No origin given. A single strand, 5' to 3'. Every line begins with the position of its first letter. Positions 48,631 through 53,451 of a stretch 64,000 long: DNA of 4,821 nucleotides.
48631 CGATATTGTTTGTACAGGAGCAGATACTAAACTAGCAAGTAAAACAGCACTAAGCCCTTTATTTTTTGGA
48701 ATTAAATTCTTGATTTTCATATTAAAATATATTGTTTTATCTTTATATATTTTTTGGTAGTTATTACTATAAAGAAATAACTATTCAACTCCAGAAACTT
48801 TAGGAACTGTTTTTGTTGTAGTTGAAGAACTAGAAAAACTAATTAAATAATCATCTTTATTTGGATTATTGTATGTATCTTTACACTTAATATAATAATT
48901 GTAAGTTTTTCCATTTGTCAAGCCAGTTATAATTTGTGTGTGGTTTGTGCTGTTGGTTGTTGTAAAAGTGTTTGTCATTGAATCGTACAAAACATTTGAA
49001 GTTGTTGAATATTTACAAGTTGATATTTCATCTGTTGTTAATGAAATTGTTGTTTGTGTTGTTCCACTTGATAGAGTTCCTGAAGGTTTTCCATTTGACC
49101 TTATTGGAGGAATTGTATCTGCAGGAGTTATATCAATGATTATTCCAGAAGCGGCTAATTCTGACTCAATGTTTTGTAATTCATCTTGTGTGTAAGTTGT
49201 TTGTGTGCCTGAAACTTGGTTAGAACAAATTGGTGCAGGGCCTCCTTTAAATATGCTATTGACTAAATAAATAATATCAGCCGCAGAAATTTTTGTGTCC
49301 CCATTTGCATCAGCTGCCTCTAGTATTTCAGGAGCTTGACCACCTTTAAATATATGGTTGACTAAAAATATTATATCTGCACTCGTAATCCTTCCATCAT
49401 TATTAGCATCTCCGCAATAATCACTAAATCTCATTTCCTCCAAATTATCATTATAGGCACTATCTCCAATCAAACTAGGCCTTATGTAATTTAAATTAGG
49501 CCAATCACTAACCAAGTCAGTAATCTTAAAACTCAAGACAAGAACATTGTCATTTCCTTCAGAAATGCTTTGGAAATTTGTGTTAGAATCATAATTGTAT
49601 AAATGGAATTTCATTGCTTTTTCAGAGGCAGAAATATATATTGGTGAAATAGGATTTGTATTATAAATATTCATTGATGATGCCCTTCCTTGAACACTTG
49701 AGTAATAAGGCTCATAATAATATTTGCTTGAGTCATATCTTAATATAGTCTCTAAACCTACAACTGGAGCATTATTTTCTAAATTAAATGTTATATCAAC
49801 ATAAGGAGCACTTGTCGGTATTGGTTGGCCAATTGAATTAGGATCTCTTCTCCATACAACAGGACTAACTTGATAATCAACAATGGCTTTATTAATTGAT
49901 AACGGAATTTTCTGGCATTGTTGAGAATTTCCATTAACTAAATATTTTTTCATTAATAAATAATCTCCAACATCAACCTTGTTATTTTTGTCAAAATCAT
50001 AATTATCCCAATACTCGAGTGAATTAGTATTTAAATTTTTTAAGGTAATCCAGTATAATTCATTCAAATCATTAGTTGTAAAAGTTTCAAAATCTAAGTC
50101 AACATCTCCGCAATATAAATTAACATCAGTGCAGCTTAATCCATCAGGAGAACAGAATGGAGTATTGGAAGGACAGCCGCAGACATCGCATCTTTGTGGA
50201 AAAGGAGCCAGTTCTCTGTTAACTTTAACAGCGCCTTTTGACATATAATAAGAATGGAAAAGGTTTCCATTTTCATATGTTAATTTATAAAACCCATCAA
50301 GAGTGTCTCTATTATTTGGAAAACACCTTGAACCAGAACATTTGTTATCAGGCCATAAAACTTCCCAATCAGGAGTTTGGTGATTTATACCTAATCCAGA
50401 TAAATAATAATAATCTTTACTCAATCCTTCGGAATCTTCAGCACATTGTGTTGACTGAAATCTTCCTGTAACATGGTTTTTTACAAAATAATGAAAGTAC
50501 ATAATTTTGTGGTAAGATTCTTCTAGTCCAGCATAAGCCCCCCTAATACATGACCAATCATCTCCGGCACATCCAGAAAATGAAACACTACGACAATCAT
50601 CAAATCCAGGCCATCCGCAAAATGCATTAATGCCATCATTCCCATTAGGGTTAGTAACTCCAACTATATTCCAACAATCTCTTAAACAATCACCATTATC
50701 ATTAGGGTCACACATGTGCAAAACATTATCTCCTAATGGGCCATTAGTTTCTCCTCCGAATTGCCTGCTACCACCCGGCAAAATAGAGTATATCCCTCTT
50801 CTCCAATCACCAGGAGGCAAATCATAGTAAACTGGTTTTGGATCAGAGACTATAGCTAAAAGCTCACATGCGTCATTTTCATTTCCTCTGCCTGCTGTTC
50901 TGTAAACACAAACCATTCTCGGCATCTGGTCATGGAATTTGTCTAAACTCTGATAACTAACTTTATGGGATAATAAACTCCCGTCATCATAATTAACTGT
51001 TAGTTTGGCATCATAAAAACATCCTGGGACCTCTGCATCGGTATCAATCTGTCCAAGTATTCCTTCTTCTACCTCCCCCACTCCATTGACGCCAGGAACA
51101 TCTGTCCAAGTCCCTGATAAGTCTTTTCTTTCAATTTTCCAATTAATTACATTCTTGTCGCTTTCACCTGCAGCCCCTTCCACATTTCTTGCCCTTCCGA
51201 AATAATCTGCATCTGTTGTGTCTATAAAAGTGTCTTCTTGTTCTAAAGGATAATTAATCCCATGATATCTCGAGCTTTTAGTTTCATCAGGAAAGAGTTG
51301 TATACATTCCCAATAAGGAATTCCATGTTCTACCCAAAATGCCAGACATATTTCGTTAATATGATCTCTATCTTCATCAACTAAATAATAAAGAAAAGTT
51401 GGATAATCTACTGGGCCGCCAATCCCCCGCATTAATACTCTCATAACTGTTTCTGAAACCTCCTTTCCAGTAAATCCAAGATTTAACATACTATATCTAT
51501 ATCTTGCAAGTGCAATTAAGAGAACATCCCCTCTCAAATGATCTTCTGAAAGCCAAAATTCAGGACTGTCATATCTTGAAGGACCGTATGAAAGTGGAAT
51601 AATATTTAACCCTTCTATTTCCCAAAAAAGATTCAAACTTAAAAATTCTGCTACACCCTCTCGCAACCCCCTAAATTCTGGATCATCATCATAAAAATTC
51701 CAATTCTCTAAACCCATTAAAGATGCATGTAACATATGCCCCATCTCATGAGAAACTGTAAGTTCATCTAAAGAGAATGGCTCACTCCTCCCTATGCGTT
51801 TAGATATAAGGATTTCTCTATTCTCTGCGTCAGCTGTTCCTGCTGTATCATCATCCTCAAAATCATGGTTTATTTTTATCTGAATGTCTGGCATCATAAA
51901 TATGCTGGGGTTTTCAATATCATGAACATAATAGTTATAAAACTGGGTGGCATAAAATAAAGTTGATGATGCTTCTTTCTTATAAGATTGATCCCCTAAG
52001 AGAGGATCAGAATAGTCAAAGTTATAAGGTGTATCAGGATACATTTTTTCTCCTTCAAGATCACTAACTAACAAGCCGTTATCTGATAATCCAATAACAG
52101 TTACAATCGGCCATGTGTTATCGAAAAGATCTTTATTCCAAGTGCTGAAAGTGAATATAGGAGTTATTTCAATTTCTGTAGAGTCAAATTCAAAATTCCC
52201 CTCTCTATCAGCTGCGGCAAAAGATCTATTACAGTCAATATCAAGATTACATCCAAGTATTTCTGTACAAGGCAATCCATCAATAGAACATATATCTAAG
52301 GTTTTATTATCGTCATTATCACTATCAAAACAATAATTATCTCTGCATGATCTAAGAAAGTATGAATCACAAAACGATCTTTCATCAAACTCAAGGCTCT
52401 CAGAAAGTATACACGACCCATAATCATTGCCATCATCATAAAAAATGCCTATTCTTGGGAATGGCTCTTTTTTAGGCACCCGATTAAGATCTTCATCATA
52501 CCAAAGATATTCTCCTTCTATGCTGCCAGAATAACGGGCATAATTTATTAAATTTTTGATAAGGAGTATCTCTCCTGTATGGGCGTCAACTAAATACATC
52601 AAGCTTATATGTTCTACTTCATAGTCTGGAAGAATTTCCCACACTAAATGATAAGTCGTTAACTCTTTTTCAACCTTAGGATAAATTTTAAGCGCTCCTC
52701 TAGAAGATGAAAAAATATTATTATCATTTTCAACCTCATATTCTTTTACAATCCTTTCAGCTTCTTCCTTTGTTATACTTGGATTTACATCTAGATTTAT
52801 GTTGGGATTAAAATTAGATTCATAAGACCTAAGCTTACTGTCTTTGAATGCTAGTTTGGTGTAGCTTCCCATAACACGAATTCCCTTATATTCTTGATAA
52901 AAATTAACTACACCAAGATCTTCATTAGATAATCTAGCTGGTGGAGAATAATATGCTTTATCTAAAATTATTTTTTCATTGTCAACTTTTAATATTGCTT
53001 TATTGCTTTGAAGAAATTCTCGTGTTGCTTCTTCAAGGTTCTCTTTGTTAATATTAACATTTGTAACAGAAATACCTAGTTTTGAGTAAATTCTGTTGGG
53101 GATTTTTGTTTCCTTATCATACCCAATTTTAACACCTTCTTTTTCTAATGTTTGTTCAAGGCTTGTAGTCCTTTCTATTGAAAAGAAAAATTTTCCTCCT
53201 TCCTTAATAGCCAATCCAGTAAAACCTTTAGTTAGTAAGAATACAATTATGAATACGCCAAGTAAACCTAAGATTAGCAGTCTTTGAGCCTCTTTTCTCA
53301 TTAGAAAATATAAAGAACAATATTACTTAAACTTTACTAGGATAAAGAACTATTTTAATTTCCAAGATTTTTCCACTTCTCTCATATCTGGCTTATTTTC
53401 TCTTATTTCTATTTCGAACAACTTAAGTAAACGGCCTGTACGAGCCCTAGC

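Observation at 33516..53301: Cellulosome-like cohesin-dockerin surface assembly in a putative small archaeon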

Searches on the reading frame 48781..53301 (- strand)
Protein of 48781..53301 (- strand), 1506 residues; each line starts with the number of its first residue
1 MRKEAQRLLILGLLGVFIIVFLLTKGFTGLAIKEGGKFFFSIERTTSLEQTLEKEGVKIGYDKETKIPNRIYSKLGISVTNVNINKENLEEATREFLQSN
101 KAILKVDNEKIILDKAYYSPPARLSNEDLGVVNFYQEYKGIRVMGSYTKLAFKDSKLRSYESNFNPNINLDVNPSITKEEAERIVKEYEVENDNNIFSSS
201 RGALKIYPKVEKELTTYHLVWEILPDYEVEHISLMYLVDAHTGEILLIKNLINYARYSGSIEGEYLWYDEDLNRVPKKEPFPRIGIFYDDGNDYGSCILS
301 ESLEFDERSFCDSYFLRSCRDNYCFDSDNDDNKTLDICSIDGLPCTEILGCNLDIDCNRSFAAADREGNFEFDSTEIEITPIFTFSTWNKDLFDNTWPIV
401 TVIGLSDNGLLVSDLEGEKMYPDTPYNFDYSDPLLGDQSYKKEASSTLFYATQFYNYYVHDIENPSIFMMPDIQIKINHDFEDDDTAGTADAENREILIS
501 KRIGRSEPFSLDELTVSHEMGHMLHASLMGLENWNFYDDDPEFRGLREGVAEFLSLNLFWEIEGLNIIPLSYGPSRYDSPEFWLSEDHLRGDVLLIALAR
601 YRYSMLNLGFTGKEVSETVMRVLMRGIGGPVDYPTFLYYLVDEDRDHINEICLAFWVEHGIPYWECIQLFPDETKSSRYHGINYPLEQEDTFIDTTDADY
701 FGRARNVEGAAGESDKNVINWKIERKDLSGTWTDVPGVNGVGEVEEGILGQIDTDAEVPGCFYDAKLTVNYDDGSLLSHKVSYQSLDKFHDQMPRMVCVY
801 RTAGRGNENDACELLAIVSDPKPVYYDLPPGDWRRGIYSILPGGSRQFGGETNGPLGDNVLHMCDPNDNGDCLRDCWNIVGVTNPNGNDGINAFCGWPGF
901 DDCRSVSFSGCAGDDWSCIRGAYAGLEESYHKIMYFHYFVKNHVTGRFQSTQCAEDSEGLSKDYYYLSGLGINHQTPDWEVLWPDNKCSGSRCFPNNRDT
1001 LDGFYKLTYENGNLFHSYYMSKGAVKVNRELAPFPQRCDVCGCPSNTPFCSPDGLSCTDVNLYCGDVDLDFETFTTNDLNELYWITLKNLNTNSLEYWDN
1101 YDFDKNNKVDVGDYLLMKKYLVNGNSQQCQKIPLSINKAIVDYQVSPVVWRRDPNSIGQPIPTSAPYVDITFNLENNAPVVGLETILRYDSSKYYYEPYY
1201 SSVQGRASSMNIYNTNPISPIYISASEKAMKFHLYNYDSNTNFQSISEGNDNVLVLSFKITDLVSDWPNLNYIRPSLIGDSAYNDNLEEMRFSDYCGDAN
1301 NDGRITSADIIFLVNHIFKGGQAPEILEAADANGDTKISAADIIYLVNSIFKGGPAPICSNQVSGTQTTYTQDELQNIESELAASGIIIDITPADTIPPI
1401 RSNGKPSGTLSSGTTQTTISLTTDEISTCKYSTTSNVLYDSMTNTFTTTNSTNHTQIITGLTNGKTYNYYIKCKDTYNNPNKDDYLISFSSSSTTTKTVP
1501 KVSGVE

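Call 4: search_protein_families(library=pfam, proteins=[window:48781-53301:-], max_evalue=0.1)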
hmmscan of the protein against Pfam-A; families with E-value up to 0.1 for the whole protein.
window:48781-53301:- (1506 aa): 4 families
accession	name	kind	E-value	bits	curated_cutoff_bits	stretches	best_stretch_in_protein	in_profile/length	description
PF00404.24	Dockerin_1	-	5.2e-14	52.6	22.9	2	1297-1349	2-55/57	Dockerin type I domain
PF13499.12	EF-hand_7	-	0.0013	19.5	30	0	1298-1345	12-64/67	EF-hand domain pair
PF00036.39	EF-hand_1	-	0.0014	18.5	25.4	0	1325-1348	4-27/29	EF hand domain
PF03413.25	PepSY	-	0.037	14.8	24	0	176-246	2-57/60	Peptidase propeptide and YPEB domain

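Call 49: search_protein_families(library=ncbifam, proteins=[window:48781-53301:-], max_evalue=0.01)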
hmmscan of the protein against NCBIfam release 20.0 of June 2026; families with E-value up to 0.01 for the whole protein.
window:48781-53301:- (1506 aa): 1 family
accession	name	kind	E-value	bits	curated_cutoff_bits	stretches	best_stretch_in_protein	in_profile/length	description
NF038113.1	T9SSA_dep_M36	equivalog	9.8e-07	27.3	885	1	86-255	16-203/869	T9SS-dependent M36 family metallopeptidase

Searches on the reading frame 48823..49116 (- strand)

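Call 56: search_protein_families(library=pfam, proteins=[window:48823-49116:-], max_evalue=1)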
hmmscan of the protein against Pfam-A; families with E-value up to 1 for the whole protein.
seq(98 aa): 5 families
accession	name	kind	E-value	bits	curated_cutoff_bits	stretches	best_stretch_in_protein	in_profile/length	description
PF16656.11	Pur_ac_phosph_N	-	0.0037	18.2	30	1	20-80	13-82/93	Purple acid Phosphatase, N-terminal domain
PF16893.11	fn3_2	-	0.012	16.2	27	1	18-81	12-76/89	Fibronectin type III domain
PF25077.1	DUF7800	-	0.062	13.9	27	1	20-89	16-82/89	Domain of unknown function (DUF7800)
PF05959.16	DUF884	-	0.069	13.2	25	1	48-94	36-82/194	Nucleopolyhedrovirus protein of unknown function (DUF884)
PF02831.20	gpW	-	0.2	11.9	22.5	1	41-67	24-50/66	gpW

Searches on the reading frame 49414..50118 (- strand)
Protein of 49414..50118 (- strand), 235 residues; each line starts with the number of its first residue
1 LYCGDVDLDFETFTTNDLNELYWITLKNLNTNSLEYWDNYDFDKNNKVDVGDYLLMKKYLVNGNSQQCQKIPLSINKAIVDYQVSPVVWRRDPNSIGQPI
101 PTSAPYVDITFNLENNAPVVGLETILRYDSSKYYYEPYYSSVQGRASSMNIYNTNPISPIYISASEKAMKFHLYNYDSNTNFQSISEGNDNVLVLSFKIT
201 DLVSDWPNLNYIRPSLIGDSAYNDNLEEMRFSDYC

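Call 45: find_homologous_proteins(query=window:49414-50118:-, max_evalue=0.01)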
Query seq(235 aa): 112 candidates shared short words with the query, none scored E <= 0.01.

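Call 50: search_protein_representatives(protein=window:49414-50118:-)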
Query: 235 residues. Proteins with E-value up to 0.001 (for the whole library): 1; up to 1e-10: 1; up to 1e-30: 1. The best 1 are listed.
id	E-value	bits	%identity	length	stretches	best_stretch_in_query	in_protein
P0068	1.5e-152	522.2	100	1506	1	1-235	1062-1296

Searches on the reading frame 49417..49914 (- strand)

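Call 8: search_protein_families(library=pfam, proteins=[window:49417-49914:-], max_evalue=10)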
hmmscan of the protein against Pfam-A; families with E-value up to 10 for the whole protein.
seq(166 aa): 3 families
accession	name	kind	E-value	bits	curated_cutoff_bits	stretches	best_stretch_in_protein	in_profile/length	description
PF00963.24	Cohesin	-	0.021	15.4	24.1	1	40-133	19-103/139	Cohesin domain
PF13993.11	YccJ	-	0.055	14.1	27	1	103-133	21-51/67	YccJ-like protein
PF04745.17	Pox_A8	-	0.13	11.8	25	1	58-120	142-211/289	VITF-3 subunit protein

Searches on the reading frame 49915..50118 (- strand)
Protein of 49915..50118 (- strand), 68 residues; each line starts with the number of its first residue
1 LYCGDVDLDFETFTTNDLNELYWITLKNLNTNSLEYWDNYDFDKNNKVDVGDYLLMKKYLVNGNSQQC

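Call 8: search_protein_families(library=pfam, proteins=[window:49915-50118:-], max_evalue=10)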
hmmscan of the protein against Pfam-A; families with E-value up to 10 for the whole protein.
seq(68 aa): 2 families
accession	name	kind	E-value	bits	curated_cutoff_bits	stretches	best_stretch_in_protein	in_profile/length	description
PF00404.24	Dockerin_1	-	4.1e-06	27.3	22.9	2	40-63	2-26/57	Dockerin type I domain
PF20631.3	CoV_NSP13_1B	-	0.045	14.5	28.4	1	29-58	30-57/82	Coronavirus Nonstructural protein 13, 1B domain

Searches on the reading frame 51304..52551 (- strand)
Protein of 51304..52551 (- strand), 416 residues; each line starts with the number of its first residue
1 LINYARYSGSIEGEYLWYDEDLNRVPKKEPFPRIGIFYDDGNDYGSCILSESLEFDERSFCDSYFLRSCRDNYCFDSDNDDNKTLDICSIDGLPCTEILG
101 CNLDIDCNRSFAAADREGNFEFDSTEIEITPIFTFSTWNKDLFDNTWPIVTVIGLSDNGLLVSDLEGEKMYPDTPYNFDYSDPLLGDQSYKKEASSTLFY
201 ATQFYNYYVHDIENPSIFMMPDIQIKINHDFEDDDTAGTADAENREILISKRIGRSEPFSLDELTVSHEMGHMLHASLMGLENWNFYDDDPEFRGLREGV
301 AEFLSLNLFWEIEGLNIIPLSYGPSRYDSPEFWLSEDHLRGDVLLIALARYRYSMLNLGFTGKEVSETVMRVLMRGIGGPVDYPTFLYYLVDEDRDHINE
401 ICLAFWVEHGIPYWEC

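Call 56: search_protein_families(library=pfam, proteins=[window:51304-52542:-], max_evalue=1)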
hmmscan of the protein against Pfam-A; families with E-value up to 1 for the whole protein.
seq(413 aa): 1 family
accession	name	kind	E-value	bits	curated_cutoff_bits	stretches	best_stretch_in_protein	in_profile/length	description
PF10263.15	SprT-like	-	0.24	11.7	25.6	1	216-276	17-78/108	SprT-like family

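Call 67: search_solved_structures(query=window:51304-52551:-, max_evalue=10)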
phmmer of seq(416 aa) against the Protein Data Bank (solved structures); distinct sequences matched with E-value up to 10: 0.
